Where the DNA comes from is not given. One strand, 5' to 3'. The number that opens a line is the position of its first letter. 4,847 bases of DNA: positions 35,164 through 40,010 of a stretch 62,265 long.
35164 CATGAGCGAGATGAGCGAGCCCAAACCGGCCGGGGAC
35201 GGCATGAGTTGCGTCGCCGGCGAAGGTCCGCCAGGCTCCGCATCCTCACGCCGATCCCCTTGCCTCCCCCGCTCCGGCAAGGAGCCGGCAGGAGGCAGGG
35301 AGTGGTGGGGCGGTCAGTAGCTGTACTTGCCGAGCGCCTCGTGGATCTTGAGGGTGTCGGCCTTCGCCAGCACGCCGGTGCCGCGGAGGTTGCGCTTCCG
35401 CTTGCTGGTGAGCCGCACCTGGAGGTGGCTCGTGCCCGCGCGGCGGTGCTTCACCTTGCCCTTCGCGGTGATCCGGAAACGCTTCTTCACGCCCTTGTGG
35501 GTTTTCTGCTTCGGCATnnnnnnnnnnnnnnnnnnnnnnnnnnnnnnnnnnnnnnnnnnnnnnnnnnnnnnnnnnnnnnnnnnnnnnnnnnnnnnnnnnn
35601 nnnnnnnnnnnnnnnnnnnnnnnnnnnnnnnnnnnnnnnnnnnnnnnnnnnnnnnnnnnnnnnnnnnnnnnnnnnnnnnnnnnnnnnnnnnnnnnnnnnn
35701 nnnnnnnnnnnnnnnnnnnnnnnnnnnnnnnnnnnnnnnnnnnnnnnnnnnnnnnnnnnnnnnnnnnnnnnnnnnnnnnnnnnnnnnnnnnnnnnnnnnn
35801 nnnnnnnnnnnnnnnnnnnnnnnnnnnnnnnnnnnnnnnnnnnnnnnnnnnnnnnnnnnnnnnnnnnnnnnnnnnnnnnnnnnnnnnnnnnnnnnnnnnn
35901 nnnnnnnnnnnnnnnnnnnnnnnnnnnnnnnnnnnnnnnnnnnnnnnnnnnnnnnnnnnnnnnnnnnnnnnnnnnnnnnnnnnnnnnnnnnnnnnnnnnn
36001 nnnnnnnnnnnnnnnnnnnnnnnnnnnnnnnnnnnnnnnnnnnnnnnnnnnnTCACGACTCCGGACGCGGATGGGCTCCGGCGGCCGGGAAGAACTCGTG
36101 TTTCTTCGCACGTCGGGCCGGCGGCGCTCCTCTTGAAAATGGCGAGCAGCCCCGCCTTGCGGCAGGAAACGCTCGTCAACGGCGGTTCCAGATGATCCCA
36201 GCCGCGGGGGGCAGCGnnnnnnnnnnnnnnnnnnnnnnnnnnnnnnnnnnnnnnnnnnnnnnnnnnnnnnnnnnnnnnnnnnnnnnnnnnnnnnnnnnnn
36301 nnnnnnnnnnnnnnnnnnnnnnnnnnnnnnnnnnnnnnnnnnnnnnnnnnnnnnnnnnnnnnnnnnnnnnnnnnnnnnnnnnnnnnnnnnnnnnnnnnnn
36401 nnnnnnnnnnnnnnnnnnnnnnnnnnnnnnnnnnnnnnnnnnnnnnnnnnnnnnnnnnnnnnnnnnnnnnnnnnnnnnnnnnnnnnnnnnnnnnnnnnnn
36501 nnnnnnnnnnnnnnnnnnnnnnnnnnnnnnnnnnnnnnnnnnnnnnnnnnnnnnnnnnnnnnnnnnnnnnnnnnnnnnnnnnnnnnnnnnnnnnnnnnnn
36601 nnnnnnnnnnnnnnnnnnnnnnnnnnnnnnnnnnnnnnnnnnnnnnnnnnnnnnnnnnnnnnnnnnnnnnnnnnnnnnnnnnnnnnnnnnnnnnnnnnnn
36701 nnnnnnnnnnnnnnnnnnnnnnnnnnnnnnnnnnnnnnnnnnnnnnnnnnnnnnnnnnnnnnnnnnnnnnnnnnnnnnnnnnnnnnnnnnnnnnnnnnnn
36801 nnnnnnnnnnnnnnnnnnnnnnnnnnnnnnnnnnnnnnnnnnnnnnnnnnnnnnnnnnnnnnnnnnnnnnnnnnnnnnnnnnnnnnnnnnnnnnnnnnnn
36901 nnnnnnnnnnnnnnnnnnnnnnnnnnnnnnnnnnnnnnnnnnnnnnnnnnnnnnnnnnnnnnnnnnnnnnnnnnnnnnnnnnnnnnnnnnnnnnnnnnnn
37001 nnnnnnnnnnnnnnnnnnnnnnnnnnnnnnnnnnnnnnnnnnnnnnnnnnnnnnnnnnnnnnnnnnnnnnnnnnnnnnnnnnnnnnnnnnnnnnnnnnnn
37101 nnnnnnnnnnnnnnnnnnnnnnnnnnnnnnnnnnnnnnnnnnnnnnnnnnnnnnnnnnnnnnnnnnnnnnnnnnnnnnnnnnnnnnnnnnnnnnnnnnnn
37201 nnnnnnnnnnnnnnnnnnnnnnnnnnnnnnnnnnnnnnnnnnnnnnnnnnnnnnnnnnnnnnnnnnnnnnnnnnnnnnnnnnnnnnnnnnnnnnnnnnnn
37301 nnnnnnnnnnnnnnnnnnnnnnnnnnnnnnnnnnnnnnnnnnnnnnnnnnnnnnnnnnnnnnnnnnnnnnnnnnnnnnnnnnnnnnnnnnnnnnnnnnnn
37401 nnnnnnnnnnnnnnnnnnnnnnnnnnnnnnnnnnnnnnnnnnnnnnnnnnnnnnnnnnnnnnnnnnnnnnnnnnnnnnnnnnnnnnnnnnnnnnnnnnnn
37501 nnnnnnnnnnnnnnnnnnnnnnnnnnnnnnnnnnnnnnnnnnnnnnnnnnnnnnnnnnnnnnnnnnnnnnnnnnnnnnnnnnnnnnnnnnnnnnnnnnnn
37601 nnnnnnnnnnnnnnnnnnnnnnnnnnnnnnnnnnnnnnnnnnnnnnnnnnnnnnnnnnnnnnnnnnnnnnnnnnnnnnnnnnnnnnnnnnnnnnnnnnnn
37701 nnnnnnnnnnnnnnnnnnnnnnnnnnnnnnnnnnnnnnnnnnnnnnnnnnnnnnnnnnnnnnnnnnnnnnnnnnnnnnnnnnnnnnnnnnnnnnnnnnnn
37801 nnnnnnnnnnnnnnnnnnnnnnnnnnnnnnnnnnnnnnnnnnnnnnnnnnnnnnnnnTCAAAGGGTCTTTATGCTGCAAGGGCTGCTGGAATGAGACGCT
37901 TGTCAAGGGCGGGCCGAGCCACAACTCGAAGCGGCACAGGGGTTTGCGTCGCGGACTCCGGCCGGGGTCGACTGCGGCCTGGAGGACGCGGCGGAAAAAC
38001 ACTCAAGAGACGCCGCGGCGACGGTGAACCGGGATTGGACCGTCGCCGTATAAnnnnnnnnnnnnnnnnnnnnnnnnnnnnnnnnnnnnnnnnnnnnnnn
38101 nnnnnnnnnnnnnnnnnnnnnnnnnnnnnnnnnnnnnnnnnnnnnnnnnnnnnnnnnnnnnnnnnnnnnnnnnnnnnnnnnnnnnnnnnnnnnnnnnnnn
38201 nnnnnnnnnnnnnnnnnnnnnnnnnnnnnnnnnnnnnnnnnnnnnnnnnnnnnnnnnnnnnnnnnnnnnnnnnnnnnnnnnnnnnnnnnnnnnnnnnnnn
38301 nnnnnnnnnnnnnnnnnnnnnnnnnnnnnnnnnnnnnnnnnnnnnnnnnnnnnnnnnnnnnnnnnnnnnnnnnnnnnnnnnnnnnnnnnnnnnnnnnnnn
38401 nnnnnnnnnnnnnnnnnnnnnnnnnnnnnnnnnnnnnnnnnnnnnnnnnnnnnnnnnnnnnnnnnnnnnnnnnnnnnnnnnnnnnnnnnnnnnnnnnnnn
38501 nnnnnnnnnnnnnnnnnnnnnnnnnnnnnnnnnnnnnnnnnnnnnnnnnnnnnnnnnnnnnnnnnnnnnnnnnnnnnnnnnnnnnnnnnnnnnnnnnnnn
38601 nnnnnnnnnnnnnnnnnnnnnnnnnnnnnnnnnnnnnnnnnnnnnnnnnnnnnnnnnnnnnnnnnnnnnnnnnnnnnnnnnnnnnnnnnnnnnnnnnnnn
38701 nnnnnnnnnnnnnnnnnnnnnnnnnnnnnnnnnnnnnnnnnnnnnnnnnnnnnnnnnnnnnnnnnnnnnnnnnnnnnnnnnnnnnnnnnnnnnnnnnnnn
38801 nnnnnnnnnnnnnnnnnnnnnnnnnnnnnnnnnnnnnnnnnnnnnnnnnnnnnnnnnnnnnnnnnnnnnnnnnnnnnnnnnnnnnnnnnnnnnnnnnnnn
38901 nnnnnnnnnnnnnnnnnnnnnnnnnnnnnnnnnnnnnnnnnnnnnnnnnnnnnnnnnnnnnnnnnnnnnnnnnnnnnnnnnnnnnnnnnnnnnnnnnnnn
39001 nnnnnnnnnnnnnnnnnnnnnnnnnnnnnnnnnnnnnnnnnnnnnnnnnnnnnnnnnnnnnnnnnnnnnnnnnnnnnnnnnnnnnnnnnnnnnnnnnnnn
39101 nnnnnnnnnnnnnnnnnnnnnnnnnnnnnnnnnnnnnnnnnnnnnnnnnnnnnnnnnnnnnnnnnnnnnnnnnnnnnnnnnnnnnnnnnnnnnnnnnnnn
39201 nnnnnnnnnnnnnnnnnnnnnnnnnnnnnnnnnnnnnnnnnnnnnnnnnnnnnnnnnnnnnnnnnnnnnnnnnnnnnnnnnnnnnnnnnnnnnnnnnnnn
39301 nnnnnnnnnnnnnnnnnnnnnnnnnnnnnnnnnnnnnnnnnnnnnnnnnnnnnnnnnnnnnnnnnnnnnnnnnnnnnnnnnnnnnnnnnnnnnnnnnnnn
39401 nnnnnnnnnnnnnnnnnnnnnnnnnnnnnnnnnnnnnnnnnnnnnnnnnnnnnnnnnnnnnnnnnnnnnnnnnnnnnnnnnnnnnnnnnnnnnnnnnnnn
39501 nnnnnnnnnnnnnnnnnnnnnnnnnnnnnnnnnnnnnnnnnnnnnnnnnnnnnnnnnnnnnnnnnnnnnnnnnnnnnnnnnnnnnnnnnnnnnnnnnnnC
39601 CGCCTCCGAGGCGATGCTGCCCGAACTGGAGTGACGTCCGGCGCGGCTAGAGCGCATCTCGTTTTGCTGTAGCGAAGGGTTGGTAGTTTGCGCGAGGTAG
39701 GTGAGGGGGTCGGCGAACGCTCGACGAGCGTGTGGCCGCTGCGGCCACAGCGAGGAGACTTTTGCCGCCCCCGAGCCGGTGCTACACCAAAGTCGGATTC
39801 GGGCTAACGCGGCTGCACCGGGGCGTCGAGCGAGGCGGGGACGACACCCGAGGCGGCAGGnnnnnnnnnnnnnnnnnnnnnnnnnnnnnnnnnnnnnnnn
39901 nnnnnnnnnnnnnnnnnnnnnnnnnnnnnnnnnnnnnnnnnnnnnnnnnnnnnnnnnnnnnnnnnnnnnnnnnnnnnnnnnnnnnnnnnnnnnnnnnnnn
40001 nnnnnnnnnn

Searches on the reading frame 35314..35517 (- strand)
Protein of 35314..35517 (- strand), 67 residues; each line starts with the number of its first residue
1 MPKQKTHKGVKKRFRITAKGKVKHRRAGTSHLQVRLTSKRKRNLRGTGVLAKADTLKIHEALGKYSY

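Call 75: search_protein_families(library=pfam, proteins=[window:35314-35517:-], max_evalue=0.00001)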
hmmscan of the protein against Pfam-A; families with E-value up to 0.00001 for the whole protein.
window:35314-35517:- (67 aa): 1 family
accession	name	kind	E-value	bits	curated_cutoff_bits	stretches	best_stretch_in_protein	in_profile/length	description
PF01632.24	Ribosomal_L35p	-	6.8e-20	71.7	28.9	1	2-60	1-59/61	Ribosomal protein L35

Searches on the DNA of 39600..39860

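Call 41: search_rna_families(source=window, start=39600, end=39860, threshold=evalue, max_evalue=10, show_alignments=2)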
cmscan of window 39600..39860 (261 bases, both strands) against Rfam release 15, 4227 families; matches with E-value up to 10: 1.
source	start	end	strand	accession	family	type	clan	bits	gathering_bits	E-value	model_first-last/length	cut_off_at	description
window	39819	39849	+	RF02975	DUF3800-XI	Gene; sRNA;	-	11.3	37.8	3.6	1-48/48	no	DUF3800-XI RNA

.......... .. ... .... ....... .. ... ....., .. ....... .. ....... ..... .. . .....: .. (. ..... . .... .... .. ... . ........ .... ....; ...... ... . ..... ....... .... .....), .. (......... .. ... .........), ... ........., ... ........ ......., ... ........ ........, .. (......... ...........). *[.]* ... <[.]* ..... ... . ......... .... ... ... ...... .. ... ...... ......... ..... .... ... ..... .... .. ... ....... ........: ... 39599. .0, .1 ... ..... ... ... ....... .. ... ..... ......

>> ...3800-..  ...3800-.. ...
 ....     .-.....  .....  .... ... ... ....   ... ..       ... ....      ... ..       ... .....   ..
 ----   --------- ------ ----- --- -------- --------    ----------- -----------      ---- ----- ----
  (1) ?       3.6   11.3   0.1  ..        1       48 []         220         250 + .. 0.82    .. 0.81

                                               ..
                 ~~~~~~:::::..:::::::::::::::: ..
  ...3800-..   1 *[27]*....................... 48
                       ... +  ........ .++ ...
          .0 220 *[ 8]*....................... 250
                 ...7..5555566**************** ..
